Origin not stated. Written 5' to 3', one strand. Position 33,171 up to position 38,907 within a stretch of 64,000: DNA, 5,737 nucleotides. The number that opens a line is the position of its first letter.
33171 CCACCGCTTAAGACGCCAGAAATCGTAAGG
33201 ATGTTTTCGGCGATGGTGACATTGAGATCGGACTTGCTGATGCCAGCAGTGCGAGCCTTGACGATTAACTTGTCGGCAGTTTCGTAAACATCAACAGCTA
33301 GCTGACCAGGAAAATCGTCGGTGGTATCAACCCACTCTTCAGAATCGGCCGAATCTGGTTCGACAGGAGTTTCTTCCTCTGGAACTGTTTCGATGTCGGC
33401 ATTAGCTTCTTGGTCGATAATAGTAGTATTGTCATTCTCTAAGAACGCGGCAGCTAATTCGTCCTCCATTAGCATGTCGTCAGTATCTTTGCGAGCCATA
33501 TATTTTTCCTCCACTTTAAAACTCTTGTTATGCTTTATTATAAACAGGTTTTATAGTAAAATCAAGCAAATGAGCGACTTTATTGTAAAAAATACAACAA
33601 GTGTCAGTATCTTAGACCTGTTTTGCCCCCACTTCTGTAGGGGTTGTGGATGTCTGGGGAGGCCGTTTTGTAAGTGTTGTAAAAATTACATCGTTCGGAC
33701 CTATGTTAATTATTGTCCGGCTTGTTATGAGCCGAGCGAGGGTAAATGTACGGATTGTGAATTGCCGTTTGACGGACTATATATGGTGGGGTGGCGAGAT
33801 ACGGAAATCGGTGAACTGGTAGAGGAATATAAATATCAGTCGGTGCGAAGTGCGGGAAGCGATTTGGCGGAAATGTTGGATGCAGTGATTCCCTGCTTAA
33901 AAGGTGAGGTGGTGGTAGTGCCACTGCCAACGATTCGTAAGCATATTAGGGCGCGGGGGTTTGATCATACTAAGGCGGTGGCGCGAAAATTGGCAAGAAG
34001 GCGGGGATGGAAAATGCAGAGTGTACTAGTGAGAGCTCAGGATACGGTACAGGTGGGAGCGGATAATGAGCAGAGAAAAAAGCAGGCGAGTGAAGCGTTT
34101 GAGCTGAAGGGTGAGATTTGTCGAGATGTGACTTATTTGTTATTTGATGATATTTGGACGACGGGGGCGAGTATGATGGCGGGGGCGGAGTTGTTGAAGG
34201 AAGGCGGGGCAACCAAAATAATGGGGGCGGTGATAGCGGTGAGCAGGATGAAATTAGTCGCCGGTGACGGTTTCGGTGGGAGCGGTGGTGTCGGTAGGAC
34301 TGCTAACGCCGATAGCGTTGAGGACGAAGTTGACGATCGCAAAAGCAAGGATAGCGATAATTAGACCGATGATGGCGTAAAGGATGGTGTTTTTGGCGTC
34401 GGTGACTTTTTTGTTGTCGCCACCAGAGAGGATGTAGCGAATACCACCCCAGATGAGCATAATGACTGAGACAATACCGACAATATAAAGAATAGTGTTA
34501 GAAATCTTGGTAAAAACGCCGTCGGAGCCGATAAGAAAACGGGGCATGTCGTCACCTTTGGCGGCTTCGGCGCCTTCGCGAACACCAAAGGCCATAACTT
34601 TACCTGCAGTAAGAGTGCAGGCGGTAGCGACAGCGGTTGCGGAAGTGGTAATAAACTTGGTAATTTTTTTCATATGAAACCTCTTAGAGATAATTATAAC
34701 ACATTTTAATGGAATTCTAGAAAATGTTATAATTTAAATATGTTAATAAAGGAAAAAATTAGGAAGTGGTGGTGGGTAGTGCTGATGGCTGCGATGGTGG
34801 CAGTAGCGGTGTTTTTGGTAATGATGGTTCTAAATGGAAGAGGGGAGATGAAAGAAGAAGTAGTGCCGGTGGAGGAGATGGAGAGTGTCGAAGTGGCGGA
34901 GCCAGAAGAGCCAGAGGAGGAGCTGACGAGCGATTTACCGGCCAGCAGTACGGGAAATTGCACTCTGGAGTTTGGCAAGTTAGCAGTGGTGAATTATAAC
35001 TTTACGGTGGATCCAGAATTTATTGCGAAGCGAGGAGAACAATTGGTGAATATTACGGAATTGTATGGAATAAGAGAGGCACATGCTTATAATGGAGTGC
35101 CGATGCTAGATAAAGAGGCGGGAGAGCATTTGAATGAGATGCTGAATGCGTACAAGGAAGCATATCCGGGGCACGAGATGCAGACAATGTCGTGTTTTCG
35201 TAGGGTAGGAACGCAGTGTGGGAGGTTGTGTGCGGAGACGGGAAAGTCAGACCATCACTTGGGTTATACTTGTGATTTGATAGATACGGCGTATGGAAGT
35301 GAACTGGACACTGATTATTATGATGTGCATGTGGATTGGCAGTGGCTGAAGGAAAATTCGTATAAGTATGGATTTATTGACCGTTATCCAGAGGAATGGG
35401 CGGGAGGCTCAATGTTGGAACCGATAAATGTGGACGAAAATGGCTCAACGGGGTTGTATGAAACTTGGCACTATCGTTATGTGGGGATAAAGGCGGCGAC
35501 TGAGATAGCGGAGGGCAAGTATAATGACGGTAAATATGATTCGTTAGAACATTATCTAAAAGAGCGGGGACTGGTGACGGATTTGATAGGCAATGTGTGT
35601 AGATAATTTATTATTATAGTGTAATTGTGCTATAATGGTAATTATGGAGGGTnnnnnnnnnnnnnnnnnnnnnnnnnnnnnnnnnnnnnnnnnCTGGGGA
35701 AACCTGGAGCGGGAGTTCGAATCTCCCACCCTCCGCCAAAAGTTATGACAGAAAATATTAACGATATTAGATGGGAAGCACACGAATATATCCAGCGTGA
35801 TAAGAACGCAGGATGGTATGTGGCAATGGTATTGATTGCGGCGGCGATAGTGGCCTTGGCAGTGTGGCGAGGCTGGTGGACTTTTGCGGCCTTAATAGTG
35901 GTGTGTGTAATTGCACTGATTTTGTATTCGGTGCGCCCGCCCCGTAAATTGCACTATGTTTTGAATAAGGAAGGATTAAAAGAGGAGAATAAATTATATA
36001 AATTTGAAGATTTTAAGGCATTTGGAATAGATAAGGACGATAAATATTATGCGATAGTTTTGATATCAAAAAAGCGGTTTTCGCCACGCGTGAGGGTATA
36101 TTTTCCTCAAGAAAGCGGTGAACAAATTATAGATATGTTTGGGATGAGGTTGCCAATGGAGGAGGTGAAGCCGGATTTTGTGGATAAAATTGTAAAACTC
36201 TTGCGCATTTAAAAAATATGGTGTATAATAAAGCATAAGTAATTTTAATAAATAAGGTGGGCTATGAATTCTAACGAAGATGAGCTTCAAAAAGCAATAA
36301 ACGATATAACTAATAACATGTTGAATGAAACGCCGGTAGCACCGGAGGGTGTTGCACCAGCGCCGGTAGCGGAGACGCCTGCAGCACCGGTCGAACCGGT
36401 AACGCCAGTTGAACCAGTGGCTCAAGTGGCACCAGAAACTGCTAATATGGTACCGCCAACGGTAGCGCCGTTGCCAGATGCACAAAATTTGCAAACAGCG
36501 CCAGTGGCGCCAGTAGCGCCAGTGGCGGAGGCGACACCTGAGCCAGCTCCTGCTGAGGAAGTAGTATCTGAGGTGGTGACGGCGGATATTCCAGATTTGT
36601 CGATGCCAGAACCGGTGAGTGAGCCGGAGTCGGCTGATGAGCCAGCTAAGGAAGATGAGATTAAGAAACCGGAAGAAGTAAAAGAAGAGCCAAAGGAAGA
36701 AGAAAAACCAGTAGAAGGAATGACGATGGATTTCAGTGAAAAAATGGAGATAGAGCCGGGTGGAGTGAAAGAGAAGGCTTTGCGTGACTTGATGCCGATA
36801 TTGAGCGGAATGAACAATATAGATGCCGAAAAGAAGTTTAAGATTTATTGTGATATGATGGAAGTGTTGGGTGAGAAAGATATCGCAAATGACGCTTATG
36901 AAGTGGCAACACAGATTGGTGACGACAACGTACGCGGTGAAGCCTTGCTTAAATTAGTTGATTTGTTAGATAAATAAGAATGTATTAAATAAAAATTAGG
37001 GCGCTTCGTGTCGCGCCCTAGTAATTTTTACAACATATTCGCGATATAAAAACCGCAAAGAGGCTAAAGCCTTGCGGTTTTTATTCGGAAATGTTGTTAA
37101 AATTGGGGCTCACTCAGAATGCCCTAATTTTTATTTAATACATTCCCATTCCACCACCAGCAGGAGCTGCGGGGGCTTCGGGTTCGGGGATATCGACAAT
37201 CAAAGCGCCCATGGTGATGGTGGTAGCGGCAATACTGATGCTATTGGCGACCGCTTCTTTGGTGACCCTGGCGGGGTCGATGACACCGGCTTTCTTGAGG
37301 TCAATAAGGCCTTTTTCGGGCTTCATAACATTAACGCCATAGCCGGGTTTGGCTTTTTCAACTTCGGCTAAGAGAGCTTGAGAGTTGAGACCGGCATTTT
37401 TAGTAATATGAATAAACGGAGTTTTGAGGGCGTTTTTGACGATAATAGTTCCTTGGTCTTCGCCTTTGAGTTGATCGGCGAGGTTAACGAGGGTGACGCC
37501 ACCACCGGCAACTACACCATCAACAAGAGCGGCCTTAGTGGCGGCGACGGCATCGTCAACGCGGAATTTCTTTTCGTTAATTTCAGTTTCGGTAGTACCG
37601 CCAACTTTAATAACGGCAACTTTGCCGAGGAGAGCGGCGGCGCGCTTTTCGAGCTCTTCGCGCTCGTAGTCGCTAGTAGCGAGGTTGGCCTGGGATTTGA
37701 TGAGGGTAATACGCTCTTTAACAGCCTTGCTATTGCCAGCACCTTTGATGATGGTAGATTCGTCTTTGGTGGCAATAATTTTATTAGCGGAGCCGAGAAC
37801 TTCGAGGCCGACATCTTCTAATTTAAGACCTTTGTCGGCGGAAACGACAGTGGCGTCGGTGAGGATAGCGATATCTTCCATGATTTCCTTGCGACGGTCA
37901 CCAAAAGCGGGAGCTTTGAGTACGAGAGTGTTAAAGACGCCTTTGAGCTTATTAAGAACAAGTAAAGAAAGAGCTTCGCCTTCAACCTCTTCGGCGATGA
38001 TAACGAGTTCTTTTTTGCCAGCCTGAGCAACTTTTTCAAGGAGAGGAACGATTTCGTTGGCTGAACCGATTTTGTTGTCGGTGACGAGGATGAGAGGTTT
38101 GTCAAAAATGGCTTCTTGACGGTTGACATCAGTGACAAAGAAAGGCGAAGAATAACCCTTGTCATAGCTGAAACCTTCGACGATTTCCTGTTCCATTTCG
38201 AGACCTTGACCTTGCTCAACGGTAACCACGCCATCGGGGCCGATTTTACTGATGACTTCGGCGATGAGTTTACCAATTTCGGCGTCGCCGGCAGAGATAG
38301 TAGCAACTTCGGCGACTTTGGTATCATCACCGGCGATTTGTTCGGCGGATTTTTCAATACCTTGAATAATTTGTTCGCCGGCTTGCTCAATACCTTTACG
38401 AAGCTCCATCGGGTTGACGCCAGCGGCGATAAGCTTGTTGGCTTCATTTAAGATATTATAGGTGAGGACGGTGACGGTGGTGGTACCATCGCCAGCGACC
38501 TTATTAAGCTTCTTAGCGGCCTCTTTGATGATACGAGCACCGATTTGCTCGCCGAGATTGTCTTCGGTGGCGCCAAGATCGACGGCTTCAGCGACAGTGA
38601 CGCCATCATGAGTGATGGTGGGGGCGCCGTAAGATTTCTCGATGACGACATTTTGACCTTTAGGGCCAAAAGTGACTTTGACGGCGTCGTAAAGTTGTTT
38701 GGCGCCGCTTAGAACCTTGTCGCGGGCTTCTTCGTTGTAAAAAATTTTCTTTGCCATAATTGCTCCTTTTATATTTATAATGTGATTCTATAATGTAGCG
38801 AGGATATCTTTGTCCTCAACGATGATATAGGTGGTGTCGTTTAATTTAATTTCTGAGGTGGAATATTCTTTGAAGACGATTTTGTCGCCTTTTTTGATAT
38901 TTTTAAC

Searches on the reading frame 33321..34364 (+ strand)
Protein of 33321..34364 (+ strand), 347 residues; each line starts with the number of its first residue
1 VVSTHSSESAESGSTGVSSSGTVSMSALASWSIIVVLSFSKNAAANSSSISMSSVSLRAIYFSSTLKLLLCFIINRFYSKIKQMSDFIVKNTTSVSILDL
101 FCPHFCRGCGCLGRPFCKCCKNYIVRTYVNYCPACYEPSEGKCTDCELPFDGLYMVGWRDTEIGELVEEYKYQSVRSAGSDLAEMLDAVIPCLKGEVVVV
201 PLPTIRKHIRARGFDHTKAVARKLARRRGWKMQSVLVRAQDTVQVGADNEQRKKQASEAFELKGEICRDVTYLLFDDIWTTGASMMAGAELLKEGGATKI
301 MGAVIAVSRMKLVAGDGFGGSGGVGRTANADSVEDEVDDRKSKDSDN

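Call 44: search_protein_families(library=pfam, proteins=[window:33321-34364:+], max_evalue=0.001)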
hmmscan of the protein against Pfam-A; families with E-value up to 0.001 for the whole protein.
window:33321-34364:+ (347 aa): 1 family
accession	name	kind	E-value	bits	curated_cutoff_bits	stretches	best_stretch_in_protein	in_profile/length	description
PF00156.33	Pribosyltran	-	0.00015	21.6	26.3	1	218-306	45-124/158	Phosphoribosyl transferase domain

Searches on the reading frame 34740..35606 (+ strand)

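Call 44: search_protein_families(library=pfam, proteins=[window:34740-35606:+], max_evalue=0.001)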
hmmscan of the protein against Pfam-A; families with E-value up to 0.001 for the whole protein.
window:34740-35606:+ (288 aa): 1 family
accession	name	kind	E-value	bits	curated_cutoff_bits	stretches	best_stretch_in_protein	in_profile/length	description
PF02557.22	VanY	-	1.7e-14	54.1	25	1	162-249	56-131/132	D-alanyl-D-alanine carboxypeptidase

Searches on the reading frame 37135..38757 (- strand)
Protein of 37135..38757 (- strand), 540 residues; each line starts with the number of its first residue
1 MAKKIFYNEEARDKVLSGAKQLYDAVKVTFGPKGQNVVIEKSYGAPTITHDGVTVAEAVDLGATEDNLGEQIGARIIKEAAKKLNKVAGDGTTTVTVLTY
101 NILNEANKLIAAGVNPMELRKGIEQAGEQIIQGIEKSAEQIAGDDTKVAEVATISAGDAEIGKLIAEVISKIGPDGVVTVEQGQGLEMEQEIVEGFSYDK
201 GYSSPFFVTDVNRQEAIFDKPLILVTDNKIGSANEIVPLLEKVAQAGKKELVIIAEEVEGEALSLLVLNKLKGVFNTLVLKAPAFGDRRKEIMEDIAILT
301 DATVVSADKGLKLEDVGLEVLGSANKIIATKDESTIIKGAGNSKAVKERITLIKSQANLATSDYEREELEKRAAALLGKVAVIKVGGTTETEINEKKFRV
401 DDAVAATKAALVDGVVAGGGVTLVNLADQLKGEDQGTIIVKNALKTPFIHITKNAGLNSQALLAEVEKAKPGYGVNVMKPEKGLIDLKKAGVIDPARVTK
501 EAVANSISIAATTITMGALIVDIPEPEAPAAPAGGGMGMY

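Call 44: search_protein_families(library=pfam, proteins=[window:37135-38757:-], max_evalue=0.001)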
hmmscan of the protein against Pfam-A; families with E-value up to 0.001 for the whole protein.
window:37135-38757:- (540 aa): 1 family
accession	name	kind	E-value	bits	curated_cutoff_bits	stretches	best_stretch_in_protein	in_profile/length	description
PF00118.29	Cpn60_TCP1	-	1.1e-57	196.3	34.3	1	22-522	1-488/490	TCP-1/cpn60 chaperonin family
